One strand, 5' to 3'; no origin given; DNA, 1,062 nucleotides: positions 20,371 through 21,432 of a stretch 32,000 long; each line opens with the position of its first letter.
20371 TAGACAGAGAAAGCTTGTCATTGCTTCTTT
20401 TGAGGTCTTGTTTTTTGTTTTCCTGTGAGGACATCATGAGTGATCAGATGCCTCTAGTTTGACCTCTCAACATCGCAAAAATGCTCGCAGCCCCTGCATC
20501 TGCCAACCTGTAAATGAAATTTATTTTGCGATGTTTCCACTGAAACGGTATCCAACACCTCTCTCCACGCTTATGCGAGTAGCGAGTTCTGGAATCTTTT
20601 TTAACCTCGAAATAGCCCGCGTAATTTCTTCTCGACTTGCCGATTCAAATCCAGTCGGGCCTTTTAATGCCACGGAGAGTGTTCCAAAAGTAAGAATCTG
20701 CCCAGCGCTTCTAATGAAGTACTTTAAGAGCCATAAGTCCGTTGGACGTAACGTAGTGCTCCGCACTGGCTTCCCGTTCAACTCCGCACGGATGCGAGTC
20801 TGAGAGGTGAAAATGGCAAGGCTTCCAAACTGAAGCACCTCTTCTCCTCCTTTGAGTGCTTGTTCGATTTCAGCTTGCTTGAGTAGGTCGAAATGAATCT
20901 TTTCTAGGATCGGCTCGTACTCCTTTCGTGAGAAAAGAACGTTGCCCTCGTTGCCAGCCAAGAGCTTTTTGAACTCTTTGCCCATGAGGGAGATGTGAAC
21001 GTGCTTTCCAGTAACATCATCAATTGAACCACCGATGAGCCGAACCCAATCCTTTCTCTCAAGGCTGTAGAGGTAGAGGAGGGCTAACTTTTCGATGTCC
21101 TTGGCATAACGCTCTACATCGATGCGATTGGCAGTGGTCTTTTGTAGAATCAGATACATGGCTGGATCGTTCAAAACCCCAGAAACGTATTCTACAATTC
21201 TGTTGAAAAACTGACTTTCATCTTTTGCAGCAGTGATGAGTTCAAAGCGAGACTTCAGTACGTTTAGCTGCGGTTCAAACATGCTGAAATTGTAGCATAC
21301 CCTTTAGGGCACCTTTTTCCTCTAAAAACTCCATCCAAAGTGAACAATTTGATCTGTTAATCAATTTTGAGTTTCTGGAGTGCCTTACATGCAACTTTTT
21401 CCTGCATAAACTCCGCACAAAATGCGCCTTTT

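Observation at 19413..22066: Uncharacterised cargo operon beside the giant gene, divergent from an XRE gene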

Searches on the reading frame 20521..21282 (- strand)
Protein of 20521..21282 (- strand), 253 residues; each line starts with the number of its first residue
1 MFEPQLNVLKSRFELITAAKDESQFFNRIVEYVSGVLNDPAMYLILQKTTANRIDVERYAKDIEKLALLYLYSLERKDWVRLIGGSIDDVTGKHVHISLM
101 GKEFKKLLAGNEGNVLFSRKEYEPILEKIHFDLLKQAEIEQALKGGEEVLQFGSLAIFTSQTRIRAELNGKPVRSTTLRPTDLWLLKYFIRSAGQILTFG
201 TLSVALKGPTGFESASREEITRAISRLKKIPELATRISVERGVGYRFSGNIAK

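Call 6: search_protein_families(library=pfam, proteins=[window:20521-21282:-], max_evalue=0.1)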
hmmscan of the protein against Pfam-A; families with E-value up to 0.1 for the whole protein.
window:20521-21282:- (253 aa): 1 family
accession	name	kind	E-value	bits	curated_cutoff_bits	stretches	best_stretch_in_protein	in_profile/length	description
PF00486.34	Trans_reg_C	-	1.1e-05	25.8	26.2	1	176-247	4-77/77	Transcriptional regulatory protein, C terminal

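Call 7: search_protein_families(library=padloc, proteins=[window:20521-21282:-], max_evalue=0.1)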
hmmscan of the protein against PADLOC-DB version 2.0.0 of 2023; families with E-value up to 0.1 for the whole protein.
window:20521-21282:- (253 aa): 0 families

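Call 8: search_protein_families(library=ncbifam, proteins=[window:20521-21282:-], max_evalue=0.1)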
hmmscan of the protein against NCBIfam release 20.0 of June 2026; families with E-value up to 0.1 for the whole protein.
window:20521-21282:- (253 aa): 1 family
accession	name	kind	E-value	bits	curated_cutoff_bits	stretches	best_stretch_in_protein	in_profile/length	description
NF041733.1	resp_reg_CseB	equivalog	0.0032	16.9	350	1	140-247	127-226/228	two-component system response regulator CseB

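Call 9: search_protein_families(library=phrogs, proteins=[window:20521-21282:-], max_evalue=0.1)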
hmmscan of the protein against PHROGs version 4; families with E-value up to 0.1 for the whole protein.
window:20521-21282:- (253 aa): 0 families

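Call 11: find_homologous_proteins(query=window:20521-21282:-, max_evalue=0.001)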
Query window:20521-21282:- (253 aa): 3 proteins with E <= 0.001 among 695 candidates.
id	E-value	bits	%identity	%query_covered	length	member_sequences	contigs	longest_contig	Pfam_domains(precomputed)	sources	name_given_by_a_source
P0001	5.8e-159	545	100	100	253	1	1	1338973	PF00486.35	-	-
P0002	3.1e-64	235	47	98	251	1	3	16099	-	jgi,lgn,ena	-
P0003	2.3e-60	222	45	100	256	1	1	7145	-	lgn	-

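Call 12: find_encoding_contigs(protein=P0002, flank=10000, max_places=6)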
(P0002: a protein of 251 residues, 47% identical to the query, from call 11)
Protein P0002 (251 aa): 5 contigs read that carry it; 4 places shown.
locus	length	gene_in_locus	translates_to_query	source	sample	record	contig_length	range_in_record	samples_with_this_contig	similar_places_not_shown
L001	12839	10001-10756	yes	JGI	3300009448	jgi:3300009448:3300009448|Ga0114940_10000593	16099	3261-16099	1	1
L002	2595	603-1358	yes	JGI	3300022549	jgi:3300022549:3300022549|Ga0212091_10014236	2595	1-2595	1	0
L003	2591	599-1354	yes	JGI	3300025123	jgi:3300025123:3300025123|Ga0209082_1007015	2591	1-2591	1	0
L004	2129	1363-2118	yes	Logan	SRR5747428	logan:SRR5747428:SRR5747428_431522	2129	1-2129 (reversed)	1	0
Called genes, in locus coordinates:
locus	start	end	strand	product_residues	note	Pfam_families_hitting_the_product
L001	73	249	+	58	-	-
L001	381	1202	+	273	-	PF02498:Bro-N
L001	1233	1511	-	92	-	PF15738:YafQ_toxin, PF05016:ParE_toxin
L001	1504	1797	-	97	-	PF04221:RelB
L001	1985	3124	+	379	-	PF13173:AAA_14, PF13635:DUF4143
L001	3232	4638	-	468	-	PF00474:SSF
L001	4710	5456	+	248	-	PF01978:TrmB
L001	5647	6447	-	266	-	-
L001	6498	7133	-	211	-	-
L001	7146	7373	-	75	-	PF09954:DUF2188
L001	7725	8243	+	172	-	PF12844:HTH_19 (faint), PF13560:HTH_31, PF01381:HTH_3, PF13443:HTH_26 (weak)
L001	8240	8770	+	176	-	PF06114:Peptidase_M78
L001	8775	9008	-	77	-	PF13560:HTH_31 (weak), PF01381:HTH_3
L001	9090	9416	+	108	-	-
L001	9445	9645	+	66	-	-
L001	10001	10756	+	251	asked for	-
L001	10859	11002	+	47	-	-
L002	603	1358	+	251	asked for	-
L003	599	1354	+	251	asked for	-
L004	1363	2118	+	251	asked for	-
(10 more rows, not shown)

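Call 13: find_encoding_contigs(protein=P0003, flank=10000, max_places=6)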
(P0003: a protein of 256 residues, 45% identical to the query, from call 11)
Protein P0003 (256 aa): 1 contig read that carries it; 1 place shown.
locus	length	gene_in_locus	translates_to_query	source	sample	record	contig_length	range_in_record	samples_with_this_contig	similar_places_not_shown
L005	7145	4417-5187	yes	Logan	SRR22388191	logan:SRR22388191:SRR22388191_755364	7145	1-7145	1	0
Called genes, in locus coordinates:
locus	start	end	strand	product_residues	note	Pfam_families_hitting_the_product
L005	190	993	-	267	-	-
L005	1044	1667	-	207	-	-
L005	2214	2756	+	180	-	PF12844:HTH_19 (faint), PF13560:HTH_31, PF01381:HTH_3, PF13443:HTH_26 (weak)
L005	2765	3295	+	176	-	PF06114:Peptidase_M78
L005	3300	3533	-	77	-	PF13560:HTH_31, PF01381:HTH_3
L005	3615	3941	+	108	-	-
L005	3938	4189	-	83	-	-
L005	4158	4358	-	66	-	-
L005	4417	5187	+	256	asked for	-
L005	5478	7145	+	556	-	?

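Call 29: find_related_loci(query=A1, collection=genome_contigs, flank=10000)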
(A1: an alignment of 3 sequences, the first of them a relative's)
Query A1 (253 aa) in genome_contigs; peptide patterns used: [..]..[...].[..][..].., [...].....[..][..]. (x = any residue, [..] = any of these).
85 stretches matched a pattern, but none encodes a relative of the query by tblastn (E <= 1e-3).

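Call 30: find_related_loci(query=A1, collection=viral_contigs, flank=10000)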
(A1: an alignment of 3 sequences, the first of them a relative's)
Query A1 (253 aa) in viral_contigs; peptide patterns used: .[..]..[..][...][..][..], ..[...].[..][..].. (x = any residue, [..] = any of these).
91 stretches matched a pattern, but none encodes a relative of the query by tblastn (E <= 1e-3).

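Call 31: find_related_loci(query=A1, collection=metagenome_contigs, flank=10000)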
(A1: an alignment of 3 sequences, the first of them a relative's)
Query A1 (253 aa) in metagenome_contigs; peptide patterns used: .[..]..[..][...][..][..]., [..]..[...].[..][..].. (x = any residue, [..] = any of these).
190 stretches matched a pattern; 1 encode a relative of the query (tblastn E <= 1e-3); 1 distinct loci.
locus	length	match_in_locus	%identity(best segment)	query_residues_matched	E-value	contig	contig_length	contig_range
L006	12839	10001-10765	47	1-252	4e-75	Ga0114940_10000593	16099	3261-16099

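Call 32: search_protein_representatives(alignment_id=A1)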
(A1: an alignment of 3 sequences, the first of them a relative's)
Query: 3 sequences, 256 profile positions. Proteins with E-value up to 0.001 (for the whole library): 6; up to 1e-10: 2; up to 1e-30: 2. The best 6 are listed.
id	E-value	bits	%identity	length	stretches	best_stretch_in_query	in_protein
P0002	2.7e-143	492.1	-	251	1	1-251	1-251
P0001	4.8e-132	455.3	-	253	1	1-256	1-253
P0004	6.5e-06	41.9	-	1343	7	84-134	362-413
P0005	3.4e-05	39.6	-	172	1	167-249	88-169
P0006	8.9e-05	38.2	-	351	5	153-194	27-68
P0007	3.0e-04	36.5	-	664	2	167-250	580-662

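Call 34: find_encoding_contigs(protein=P0001, flank=10000, max_places=3)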
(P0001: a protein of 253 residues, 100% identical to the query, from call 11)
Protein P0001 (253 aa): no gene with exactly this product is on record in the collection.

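Call 41: predict_structure(alignment_id=A1)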
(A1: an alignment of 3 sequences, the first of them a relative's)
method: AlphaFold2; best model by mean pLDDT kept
length: 253 residues; sequences in the alignment: 3
mean_pLDDT: 67.9   pTM: 0.58
mean pLDDT of the five models: 67.9, 53.6, 51.7, 51.4, 34.3
residues with pLDDT >= 90: 0; 70-90: 155; 50-70: 49; < 50: 49
segments of 3 or more residues with pLDDT < 50: 75-115, 250-253
pLDDT, mean of each block of 10 residues (from residue 1): 74 84 72 72 71 53 61 43 26 31 44 52 78 80 79 79 79 71 83 78 73 81 86 80 75 38
secondary structure, 60 per line:
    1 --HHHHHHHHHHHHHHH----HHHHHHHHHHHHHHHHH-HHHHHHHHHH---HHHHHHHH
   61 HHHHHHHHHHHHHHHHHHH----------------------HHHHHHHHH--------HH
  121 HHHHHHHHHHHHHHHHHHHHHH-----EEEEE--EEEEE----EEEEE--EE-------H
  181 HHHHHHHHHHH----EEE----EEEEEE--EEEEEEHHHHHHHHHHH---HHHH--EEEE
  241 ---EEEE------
elements in order: H3-17 H22-38 H40-49 H53-79 H102-110 H119-142 E148-152 E155-159 E164-168 H180-191 E196-198 E203-208 E211-216 H217-227 H231-234 E237-240 E244-247

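Call 44: search_solved_structures(query=A1, max_evalue=1, show_alignments=2)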
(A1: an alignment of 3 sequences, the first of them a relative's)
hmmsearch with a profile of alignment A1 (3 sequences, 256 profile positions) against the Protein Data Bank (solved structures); distinct sequences matched with E-value up to 1: 4.
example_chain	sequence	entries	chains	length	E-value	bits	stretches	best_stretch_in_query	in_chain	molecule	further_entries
2mlk_A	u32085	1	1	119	0.049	16.1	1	181-251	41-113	RstA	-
4nhj_A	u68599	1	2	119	0.1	15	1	181-251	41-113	DNA-binding transcriptional regulator RstA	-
8hig_A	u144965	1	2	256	0.29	13.5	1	147-251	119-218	DNA-binding response OmpR family regulator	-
8hml_A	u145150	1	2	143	0.33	13.4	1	153-251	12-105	DNA-binding response OmpR family regulator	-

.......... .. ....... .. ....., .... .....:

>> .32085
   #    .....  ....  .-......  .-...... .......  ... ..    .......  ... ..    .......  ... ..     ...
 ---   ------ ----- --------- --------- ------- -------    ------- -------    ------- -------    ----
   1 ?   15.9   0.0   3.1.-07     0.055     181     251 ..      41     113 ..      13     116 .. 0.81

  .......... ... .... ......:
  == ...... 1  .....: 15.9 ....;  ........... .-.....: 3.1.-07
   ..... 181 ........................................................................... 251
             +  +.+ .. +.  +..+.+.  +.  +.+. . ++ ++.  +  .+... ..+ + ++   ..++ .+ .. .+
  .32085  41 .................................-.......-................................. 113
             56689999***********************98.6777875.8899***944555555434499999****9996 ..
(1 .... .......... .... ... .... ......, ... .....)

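Call 48: fold_search(model_id=the predicted structure, library=pdb)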
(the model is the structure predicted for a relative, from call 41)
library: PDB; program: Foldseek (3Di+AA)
matches with E <= 10: 228; with E <= 0.001: 0
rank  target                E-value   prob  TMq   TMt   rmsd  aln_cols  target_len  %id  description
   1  5ed4_A                1.7e-03  1.00  0.30  0.34  13.6       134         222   23  Structure of a PhoP-DNA complex (released 2016-04-27)
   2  5ed4_F                2.6e-03  1.00  0.30  0.35  13.5       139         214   22  Structure of a PhoP-DNA complex (released 2016-04-27)
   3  1ys7_A                1.2e-02  1.00  0.29  0.32  12.8       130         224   19  Crystal structure of the response regulator protein prrA complexed with Mg2+ (released 2006-02-07)
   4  8hih_N                1.2e-02  0.99  0.27  0.30  10.2       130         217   23  Cryo-EM structure of Mycobacterium tuberculosis transcription initiation complex with transcription factor GlnR (released 2023-06-07)
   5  5dcm_A                3.6e-02  1.00  0.25  0.58   6.1       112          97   20  Structure of a lantibiotic response regulator: C-terminal domain of the nisin resistance regulator NsrR (released 2016-07-06)
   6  4b09_B                8.0e-02  0.87  0.24  0.27   9.1       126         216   15  Structure of unphosphorylated BaeR dimer (released 2013-07-10)
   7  5dcm_B                9.0e-02  0.98  0.25  0.57   5.7       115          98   19  Structure of a lantibiotic response regulator: C-terminal domain of the nisin resistance regulator NsrR (released 2016-07-06)
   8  6d2q                  4.1e-01  0.07  0.12  0.11  13.8       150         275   13  Crystal structure of the FERM domain of zebrafish FARP1 (released 2018-07-18)
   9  5xpz_B                4.9e-01  0.05  0.12  0.09  18.4       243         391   11  Structural basis of kindlin-mediated integrin recognition and activation (released 2017-07-26)
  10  6d21                  5.5e-01  0.05  0.12  0.11  14.1       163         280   13  Crystal structure of the FERM domain of zebrafish FARP2 (released 2018-07-18)
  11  8tee_B                5.8e-01  0.06  0.14  0.10  16.2       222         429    9  Crystal structure of Kindlin2 in complex with K794Q mutated beta1 integrin (released 2024-07-03)
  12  8tec_A                6.8e-01  0.05  0.14  0.10  16.9       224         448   11  Crystal structure of Kindlin2 in complex with acylated beta1 integrin peptide (released 2024-07-03)
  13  8tee_A                1.0e+00  0.05  0.14  0.11  16.8       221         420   10  Crystal structure of Kindlin2 in complex with K794Q mutated beta1 integrin (released 2024-07-03)
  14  8tec_B                1.0e+00  0.04  0.12  0.09  16.8       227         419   10  Crystal structure of Kindlin2 in complex with acylated beta1 integrin peptide (released 2024-07-03)
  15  7aor_Ca               1.4e+00  0.03  0.11  0.06  16.5       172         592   12  mt-SSU from Trypanosoma cruzi in complex with mt-IF-3. (released 2021-04-28)
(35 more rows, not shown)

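Call 61: search_dna_similar(query=window:20521-21282:-, collection=plasmids, mode=protein, max_evalue=0.01, max_rows=10)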
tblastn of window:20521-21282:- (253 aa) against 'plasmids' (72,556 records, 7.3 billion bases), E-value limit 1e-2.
No match.

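Call 62: search_dna_similar(query=window:20521-21282:-, collection=phages, mode=protein, max_evalue=0.01, max_rows=10)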
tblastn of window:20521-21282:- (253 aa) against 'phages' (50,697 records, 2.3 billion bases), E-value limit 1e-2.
No match.

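Call 69: fold_search(model_id=the predicted structure, library=viral)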
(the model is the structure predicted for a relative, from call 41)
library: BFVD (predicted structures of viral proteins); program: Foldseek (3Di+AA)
matches with E <= 10: 279; with E <= 0.001: 0
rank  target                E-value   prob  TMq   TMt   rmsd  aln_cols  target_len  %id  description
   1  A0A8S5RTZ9            1.4e-01  0.23  0.17  0.21  12.9       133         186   12  Uncharacterized protein [Ackermannviridae sp.]
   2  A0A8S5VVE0            2.3e-01  0.08  0.17  0.12  24.9       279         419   15  Uncharacterized protein [Ackermannviridae sp.]
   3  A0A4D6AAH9            4.3e-01  0.10  0.11  0.08  22.3       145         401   10  (no name in the UniProt tables at hand)
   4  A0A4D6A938            4.5e-01  0.06  0.14  0.05  22.3       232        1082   12  (no name in the UniProt tables at hand)
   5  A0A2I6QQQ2            5.1e-01  0.06  0.12  0.07  29.0       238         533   13  (no name in the UniProt tables at hand)
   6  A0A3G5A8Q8            6.3e-01  0.03  0.10  0.09  22.5       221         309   10  Uncharacterized protein [Hyperionvirus sp.]
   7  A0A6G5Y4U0            6.7e-01  0.13  0.16  0.14  17.9       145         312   14  (no name in the UniProt tables at hand)
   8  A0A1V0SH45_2          7.5e-01  0.05  0.14  0.07  19.6       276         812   14  Uncharacterized protein [Hokovirus HKV1]
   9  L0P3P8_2              7.9e-01  0.06  0.13  0.05  29.2       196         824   10  Putative host specificity protein [Streptococcus phage TP-J34]
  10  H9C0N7                8.4e-01  0.12  0.12  0.13  16.3        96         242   10  (no name in the UniProt tables at hand)
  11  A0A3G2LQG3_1          8.4e-01  0.08  0.16  0.05  34.7       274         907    8  Polyprotein (Fragment) [Mytgal virus 1]
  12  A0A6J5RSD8            8.9e-01  0.13  0.18  0.19  13.5       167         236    8  Uncharacterized protein (Fragment) [uncultured Caudovirales phage]
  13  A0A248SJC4            8.9e-01  0.05  0.16  0.17  18.5       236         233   10  (no name in the UniProt tables at hand)
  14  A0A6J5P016            1.0e+00  0.10  0.13  0.23  16.1       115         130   11  Uncharacterized protein [uncultured Caudovirales phage]
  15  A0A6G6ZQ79            1.1e+00  0.03  0.12  0.14  17.6       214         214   11  (no name in the UniProt tables at hand)
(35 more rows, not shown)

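Call 71: search_protein_families(library=pfam, proteins=[L001:9090-9416:+, L001:10859-11002:+, L001:5647-6447:-, L001:6498-7133:-, L001:11065-12762:+, L001:10001-10756:+, L005:4417-5187:+, L001:9445-9645:+], max_evalue=0.1)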
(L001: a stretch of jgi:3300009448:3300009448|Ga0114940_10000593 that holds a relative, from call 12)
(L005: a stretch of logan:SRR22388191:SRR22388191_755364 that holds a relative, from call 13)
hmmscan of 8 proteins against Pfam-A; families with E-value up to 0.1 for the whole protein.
L001:9090-9416:+ (108 aa): 0 families

L001:10859-11002:+ (47 aa): 0 families

L001:5647-6447:- (266 aa): 1 family
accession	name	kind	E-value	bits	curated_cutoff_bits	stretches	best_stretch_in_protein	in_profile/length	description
PF01970.21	TctA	-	0.075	12.1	28.9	1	30-55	246-271/423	Tripartite tricarboxylate transporter TctA family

L001:6498-7133:- (211 aa): 0 families

L001:11065-12762:+ (565 aa): 4 families
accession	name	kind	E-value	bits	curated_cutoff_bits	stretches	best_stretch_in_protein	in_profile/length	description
PF00239.26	Resolvase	-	6.4e-37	127.3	23.3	1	13-164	2-144/145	Resolvase, N terminal domain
PF07508.19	Recombinase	-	6.6e-14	52.4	21.1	1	192-293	1-101/102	Recombinase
PF04708.17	Pox_F16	-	0.027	14.4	30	1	76-128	54-106/215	Poxvirus F16 protein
PF14127.11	DUF4294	-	0.059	13.7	27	0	462-500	67-105/155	Domain of unknown function (DUF4294)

L001:10001-10756:+ (251 aa): 0 families

L005:4417-5187:+ (256 aa): 0 families

L001:9445-9645:+ (66 aa): 1 family
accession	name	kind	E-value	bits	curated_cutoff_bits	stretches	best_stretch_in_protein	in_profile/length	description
PF19865.4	DUF6338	-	0.096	12.7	26.5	1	10-63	51-109/205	Family of unknown function (DUF6338)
